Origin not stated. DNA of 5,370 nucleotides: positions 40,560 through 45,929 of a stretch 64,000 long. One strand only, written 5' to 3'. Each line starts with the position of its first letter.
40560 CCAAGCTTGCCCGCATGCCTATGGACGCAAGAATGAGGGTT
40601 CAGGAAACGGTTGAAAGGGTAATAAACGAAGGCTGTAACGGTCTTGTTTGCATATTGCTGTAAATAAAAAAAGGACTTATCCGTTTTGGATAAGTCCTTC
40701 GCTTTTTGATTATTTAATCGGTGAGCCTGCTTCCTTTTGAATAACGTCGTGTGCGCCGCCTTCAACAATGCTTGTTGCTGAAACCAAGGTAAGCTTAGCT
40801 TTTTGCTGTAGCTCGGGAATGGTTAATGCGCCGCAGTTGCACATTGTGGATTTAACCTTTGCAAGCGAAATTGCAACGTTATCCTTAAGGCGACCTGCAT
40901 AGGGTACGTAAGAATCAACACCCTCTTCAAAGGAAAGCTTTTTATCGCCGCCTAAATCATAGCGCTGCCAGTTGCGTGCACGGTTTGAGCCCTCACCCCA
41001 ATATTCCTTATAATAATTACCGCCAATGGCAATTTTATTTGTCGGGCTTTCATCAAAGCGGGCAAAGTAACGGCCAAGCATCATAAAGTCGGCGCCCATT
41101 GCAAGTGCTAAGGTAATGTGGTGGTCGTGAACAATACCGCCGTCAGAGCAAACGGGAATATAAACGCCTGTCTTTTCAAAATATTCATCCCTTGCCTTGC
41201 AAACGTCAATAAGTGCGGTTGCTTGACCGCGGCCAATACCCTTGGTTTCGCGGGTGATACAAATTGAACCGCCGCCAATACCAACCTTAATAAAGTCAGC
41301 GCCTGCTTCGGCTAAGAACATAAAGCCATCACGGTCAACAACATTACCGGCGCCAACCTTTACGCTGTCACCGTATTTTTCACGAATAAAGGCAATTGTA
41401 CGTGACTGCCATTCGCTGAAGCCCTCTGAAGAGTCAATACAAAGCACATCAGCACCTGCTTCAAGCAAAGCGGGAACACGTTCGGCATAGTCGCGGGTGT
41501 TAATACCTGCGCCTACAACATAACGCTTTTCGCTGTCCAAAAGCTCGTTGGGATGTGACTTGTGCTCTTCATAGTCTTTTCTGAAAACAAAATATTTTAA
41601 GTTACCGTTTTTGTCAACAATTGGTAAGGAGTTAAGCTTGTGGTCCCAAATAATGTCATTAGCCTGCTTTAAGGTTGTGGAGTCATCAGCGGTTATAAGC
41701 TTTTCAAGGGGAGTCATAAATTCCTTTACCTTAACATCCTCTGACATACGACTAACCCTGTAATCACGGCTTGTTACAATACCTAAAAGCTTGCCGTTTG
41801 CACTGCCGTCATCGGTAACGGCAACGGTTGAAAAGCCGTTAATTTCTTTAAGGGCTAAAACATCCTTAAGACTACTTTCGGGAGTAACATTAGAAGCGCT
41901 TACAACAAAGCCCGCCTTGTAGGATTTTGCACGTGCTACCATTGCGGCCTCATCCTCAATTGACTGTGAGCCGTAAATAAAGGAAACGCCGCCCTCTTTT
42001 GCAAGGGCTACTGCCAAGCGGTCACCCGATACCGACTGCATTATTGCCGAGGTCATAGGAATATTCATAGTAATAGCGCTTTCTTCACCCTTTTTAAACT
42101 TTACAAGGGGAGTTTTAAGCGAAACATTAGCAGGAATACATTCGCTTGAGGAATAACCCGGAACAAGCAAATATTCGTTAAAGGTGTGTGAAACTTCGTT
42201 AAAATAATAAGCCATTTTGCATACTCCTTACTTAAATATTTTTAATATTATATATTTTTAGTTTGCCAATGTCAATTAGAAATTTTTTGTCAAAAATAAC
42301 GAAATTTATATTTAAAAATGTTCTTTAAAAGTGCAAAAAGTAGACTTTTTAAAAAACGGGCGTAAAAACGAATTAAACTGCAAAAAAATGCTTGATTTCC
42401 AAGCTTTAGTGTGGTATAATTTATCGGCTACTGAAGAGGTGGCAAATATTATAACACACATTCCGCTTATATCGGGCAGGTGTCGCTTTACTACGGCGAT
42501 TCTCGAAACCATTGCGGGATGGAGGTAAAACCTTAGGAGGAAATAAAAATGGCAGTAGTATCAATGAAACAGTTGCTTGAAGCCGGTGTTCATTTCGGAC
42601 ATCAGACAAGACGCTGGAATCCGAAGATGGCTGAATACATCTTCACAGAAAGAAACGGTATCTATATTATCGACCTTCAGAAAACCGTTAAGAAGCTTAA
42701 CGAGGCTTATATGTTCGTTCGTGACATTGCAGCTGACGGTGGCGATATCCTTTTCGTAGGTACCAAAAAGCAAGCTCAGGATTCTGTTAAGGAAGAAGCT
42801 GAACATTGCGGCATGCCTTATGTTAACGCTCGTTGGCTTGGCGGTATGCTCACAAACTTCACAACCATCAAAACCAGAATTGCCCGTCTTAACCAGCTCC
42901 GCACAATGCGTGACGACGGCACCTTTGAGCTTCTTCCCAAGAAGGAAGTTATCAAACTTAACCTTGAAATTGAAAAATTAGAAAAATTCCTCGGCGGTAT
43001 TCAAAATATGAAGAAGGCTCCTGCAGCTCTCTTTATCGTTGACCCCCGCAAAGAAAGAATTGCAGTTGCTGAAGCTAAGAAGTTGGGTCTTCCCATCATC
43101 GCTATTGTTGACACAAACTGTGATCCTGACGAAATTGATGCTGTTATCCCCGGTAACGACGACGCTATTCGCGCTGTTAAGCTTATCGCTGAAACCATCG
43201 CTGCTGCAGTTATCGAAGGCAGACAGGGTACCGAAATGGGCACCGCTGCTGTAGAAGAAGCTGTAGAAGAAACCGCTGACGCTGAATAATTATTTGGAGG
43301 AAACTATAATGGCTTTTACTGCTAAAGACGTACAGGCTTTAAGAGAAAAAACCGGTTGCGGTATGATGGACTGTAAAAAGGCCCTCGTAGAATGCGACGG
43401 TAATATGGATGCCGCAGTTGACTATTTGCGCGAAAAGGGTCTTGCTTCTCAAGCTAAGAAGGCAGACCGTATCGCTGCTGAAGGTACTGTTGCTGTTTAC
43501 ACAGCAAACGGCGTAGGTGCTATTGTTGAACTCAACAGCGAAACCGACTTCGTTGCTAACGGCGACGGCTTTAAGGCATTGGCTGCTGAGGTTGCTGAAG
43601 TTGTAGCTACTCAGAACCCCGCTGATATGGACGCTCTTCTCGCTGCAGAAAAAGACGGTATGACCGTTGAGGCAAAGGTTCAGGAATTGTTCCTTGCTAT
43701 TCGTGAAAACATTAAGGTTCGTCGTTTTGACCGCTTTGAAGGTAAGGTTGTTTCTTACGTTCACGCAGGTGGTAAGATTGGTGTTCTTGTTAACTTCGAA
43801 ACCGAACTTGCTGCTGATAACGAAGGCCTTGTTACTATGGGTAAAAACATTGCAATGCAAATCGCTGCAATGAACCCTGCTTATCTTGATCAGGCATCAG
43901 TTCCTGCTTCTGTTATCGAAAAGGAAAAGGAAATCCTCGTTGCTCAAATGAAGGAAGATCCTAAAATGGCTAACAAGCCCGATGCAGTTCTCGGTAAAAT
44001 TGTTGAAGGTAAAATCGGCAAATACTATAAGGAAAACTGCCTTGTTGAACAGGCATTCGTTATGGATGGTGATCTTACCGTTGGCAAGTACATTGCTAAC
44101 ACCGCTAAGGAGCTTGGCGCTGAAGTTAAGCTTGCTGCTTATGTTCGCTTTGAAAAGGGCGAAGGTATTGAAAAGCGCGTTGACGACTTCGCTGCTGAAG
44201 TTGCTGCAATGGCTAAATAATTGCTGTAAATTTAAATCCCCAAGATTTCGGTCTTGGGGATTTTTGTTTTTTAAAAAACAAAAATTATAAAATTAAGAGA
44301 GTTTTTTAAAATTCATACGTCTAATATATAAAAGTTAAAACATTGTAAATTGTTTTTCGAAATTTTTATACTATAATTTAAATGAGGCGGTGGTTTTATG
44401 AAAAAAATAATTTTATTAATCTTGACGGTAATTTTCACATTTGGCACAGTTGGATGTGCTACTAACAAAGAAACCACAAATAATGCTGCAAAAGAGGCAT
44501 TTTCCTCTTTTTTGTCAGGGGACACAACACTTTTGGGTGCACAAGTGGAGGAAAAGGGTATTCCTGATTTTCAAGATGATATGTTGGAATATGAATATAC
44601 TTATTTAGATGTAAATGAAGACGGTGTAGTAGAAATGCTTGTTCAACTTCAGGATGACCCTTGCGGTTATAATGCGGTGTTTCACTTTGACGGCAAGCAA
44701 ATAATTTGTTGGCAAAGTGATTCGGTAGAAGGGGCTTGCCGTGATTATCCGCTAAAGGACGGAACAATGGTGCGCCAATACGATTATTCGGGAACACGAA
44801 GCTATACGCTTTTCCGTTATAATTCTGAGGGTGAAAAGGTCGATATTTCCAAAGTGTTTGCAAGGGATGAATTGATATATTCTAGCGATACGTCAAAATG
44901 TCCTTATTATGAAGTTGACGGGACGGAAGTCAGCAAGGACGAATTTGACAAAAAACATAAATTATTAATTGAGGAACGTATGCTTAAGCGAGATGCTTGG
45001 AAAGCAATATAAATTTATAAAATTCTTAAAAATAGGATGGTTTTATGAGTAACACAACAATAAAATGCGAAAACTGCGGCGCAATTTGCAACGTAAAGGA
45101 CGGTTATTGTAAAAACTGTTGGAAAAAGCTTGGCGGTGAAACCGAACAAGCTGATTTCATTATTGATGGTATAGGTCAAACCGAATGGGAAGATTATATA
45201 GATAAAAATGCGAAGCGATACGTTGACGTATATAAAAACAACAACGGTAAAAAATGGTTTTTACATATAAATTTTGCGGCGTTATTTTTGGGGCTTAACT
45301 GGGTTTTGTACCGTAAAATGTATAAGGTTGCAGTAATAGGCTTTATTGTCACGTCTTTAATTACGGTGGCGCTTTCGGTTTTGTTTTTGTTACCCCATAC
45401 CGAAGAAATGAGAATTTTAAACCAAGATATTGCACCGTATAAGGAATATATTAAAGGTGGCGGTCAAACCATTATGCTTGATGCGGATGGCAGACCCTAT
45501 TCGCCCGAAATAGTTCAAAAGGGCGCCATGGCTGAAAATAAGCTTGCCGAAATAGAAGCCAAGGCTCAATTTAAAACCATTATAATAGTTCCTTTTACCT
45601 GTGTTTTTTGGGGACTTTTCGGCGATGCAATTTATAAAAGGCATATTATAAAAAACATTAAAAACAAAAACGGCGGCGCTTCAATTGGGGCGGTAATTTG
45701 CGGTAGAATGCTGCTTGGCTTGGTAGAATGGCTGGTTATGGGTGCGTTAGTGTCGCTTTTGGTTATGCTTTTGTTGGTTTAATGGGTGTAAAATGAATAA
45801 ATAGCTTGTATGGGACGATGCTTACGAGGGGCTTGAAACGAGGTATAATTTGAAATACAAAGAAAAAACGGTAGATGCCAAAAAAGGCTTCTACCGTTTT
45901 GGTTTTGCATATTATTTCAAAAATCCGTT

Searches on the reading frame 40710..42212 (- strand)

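Call 26: search_protein_families(library=pfam, proteins=[window:40710-42212:-], max_evalue=0.001)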
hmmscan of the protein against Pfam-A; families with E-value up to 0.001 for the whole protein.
window:40710-42212:- (500 aa): 5 families
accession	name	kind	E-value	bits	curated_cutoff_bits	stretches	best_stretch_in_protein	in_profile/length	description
PF00478.31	IMPDH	-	2.1e-109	366.1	25.6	1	9-488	2-345/345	IMP dehydrogenase / GMP reductase domain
PF00571.33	CBS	-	1.6e-11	44.7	24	1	162-213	1-50/57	CBS domain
PF01070.24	FMN_dh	-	2.8e-06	27.1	24.9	1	301-383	236-305/350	FMN-dependent dehydrogenase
PF03060.21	NMO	-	3.4e-06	27.1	28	0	300-394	152-236/331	Nitronate monooxygenase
PF01645.23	Glu_synthase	-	0.00093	18.9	20.4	0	283-381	208-305/369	Conserved region in glutamate synthase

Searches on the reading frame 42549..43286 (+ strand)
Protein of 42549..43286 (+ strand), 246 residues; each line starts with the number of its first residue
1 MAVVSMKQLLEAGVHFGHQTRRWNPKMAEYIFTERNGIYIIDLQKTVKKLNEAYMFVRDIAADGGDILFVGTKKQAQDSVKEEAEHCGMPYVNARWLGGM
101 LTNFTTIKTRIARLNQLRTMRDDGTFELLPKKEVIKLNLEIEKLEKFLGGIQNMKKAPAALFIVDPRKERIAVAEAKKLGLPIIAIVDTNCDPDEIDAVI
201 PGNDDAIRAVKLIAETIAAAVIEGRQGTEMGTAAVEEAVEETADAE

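Call 26: search_protein_families(library=pfam, proteins=[window:42549-43286:+], max_evalue=0.001)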
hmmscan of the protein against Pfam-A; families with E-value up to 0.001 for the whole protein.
window:42549-43286:+ (246 aa): 1 family
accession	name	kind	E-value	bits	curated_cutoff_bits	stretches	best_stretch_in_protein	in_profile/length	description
PF00318.25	Ribosomal_S2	-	1.7e-101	338.4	26.1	1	9-224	1-216/216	Ribosomal protein S2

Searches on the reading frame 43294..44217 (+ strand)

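Call 26: search_protein_families(library=pfam, proteins=[window:43294-44217:+], max_evalue=0.001)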
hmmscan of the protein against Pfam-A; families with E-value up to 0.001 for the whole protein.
window:43294-44217:+ (308 aa): 2 families
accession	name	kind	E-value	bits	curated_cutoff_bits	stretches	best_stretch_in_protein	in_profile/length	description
PF00889.24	EF_TS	-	8.9e-66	221.8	27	1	75-290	1-204/204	Elongation factor TS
PF25025.1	EF-Ts_N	-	2.6e-05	24.5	33.2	1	9-48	13-53/60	Elongation factor Ts, mitochondrial, N-terminal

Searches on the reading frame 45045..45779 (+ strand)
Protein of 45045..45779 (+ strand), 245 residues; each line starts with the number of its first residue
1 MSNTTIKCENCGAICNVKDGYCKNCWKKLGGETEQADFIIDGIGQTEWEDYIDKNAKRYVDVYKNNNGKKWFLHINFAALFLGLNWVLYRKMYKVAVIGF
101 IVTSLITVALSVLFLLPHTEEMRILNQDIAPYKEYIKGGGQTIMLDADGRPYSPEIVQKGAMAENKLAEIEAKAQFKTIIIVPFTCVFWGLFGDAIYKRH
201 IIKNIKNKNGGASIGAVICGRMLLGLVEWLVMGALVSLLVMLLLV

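Call 50: search_protein_families(library=pfam, proteins=[window:45045-45779:+], max_evalue=0.0001)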
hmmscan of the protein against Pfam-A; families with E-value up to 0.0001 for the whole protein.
window:45045-45779:+ (245 aa): 1 family
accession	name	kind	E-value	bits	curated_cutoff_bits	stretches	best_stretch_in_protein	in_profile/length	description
PF10947.13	DUF2628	-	3.3e-05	24.7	23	1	59-113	17-61/93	Protein of unknown function (DUF2628)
